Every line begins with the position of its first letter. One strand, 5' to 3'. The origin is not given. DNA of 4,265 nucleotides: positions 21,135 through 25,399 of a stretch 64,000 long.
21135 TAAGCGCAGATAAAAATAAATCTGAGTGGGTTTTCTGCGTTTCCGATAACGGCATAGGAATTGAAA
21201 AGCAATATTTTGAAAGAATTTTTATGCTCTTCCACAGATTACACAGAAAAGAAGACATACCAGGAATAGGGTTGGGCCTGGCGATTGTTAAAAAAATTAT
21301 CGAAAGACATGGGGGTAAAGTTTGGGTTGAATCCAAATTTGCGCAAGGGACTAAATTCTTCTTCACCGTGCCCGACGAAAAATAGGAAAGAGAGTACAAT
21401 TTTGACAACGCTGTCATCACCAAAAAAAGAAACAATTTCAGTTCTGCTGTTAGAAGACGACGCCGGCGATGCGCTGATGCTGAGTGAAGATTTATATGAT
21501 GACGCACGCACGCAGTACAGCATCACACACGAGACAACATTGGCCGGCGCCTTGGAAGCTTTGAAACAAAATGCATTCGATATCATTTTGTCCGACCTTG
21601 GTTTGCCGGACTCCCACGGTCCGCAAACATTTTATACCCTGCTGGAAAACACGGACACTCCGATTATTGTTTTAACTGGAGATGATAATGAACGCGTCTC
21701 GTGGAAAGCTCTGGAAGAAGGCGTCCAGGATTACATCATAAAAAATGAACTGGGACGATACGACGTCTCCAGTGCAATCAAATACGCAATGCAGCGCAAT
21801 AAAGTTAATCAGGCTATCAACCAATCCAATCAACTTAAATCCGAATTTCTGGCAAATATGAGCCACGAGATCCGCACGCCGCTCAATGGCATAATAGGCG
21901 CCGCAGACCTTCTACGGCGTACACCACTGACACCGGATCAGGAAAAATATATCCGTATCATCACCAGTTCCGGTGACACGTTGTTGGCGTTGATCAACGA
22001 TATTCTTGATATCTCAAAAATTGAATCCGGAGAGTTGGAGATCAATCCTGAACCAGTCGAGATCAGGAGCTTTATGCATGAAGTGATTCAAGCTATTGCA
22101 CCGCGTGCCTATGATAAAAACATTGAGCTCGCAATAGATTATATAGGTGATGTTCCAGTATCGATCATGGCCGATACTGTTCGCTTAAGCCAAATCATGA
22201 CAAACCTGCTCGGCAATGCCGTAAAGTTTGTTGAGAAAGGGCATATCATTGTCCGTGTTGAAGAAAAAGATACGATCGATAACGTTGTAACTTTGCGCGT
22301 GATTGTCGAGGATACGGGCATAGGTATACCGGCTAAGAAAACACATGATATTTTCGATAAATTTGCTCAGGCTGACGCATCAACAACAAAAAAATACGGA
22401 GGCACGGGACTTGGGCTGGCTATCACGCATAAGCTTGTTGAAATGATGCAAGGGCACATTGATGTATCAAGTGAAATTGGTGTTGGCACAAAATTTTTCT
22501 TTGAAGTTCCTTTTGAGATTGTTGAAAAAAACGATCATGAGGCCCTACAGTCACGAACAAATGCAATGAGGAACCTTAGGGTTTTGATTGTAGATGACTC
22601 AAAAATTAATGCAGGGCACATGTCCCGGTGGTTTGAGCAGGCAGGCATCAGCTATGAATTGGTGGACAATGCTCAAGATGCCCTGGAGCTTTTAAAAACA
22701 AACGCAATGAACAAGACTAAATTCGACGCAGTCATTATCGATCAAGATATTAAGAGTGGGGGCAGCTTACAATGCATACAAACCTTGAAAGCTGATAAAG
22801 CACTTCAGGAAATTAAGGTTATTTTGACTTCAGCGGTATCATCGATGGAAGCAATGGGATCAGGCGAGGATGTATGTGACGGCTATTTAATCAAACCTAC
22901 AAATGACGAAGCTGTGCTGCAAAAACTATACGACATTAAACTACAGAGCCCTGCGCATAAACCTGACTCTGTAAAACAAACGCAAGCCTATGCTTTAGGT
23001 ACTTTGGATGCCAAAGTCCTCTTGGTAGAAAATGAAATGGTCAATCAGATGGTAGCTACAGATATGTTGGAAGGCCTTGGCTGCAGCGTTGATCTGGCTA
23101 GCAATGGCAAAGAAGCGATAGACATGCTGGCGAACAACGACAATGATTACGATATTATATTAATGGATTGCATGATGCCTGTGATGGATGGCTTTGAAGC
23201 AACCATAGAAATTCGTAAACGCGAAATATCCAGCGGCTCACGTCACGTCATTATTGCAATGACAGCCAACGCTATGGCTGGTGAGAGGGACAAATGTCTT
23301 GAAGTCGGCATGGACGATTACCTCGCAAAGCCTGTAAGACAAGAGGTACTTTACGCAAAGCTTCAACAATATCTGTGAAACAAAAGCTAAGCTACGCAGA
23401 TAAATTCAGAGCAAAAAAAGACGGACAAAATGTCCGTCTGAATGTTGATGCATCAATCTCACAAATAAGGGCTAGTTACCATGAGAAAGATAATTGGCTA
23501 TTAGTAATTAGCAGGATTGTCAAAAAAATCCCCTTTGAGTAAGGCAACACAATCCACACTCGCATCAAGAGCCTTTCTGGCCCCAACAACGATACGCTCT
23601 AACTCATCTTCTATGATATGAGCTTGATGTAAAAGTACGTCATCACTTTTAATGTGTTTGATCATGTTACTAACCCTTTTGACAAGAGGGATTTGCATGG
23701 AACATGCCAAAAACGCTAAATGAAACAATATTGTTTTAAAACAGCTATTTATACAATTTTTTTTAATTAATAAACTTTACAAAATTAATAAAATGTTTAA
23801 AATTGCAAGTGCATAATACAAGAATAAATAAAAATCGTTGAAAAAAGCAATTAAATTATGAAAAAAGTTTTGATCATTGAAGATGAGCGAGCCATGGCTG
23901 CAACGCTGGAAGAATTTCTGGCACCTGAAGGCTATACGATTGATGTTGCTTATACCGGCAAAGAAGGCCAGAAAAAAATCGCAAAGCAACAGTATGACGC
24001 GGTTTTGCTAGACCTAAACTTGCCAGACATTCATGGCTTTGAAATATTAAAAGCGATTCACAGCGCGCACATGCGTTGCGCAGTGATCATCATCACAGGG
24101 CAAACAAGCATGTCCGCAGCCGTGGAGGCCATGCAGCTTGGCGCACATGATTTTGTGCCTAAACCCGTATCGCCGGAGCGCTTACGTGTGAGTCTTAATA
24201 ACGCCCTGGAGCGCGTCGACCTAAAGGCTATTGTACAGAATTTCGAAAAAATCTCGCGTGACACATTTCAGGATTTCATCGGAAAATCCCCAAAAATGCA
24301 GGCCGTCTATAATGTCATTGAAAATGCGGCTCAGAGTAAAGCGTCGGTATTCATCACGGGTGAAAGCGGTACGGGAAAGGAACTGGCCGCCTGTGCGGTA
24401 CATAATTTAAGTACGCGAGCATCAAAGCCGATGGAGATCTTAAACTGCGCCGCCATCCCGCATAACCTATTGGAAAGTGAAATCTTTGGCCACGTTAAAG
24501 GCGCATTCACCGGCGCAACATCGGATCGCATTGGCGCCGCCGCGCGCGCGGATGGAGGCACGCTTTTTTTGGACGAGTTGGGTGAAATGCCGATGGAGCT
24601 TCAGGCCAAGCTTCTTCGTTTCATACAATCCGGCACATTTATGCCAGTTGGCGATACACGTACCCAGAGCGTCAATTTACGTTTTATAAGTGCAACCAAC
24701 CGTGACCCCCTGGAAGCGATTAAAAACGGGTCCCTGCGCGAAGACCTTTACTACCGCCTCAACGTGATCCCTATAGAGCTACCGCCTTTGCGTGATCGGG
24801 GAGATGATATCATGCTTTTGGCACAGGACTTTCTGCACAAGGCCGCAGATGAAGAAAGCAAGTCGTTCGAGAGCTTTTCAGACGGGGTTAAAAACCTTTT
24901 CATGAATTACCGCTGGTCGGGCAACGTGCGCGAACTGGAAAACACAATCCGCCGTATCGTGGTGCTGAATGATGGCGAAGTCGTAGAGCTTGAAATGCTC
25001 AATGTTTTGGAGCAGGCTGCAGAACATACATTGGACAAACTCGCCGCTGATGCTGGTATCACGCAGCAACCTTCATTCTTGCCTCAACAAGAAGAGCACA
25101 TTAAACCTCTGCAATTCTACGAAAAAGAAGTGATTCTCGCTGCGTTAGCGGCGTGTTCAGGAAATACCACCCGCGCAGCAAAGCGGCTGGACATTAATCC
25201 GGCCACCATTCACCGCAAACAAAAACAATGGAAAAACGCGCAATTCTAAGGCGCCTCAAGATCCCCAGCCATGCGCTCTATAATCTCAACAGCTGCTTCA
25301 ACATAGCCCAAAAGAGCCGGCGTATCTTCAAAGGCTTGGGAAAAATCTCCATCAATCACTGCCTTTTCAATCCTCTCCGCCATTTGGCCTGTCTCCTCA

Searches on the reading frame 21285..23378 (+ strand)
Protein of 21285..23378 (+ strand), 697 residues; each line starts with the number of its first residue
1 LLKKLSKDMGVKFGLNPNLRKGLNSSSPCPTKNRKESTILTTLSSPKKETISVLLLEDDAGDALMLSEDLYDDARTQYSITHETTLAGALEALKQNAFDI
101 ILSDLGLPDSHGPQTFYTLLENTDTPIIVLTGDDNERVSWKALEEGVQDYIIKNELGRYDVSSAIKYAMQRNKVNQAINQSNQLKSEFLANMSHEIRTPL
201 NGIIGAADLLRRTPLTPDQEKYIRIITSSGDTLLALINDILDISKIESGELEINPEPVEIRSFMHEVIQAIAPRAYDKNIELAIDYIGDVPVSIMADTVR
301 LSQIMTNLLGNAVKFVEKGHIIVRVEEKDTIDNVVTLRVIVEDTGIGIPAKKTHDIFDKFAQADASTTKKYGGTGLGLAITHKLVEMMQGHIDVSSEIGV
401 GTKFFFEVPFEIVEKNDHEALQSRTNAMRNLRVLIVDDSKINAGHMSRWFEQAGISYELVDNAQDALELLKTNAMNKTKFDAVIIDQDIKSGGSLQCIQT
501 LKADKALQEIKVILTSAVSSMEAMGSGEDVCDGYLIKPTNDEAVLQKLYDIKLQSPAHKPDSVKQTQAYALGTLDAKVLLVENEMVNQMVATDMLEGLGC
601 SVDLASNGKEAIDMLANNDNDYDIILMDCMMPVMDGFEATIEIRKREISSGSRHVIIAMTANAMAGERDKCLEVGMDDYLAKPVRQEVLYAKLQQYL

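Call 110: search_protein_families(library=pfam, proteins=[window:21285-23378:+], max_evalue=0.01)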
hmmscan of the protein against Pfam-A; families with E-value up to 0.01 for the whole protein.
window:21285-23378:+ (697 aa): 8 families
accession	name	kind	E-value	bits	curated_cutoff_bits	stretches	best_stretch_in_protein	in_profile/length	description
PF00072.30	Response_reg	-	3.2e-50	169.4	30.2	3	578-693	1-110/111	Response regulator receiver domain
PF02518.31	HATPase_c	-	5.3e-28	98.1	26.4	1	297-411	2-110/111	Histidine kinase-, DNA gyrase B-, and HSP90-like ATPase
PF00512.31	HisKA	-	6.1e-25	87.5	26.9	1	185-249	2-66/66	His Kinase A (phospho-acceptor) domain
PF24896.1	Receiver_CRE1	-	6.8e-09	36.5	27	2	427-538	3-121/136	AHK4/CRE1/WOL first receiver domain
PF23198.2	PDE8A_N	-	0.00016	22.1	29.6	0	427-487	9-62/147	PDE8A-like, N-terminal domain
PF14501.12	HATPase_c_5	-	0.0046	17.3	22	0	300-396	5-90/102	GHKL domain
PF03602.21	Cons_hypoth95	-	0.0055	16.8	24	0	432-519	66-154/182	Conserved hypothetical protein 95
PF20274.4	cREC_REC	-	0.0056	17.8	27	0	455-517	13-74/88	Cyclic-phosphate processing Receiver domain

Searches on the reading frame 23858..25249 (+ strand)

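Call 110: search_protein_families(library=pfam, proteins=[window:23858-25249:+], max_evalue=0.01)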
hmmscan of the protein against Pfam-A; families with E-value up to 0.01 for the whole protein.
window:23858-25249:+ (463 aa): 8 families
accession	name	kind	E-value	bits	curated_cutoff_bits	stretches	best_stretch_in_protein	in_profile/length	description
PF00158.32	Sigma54_activat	-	1.5e-66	223.7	20.2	1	141-307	2-168/168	Sigma-54 interaction domain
PF00072.30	Response_reg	-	6.4e-29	100.8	30.2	1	4-112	1-109/111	Response regulator receiver domain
PF14532.12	Sigma54_activ_2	-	9.2e-23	81.4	25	1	141-311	1-138/138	Sigma-54 interaction domain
PF25601.1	AAA_lid_14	-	3.1e-22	78.7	27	1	312-382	1-71/87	AAA+ ATPase lid domain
PF02954.25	HTH_8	-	1.9e-10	40.8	22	1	422-458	6-42/42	Bacterial regulatory protein, Fis family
PF07728.20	AAA_5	-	7.2e-05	23.3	22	1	164-288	2-126/139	AAA domain (dynein-related subfamily)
PF01078.27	Mg_chelatase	-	0.00024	21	20.3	0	152-252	13-126/207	Magnesium chelatase, subunit ChlI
PF13245.12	AAA_19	-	0.0027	18.3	25.1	0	163-267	13-126/134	AAA domain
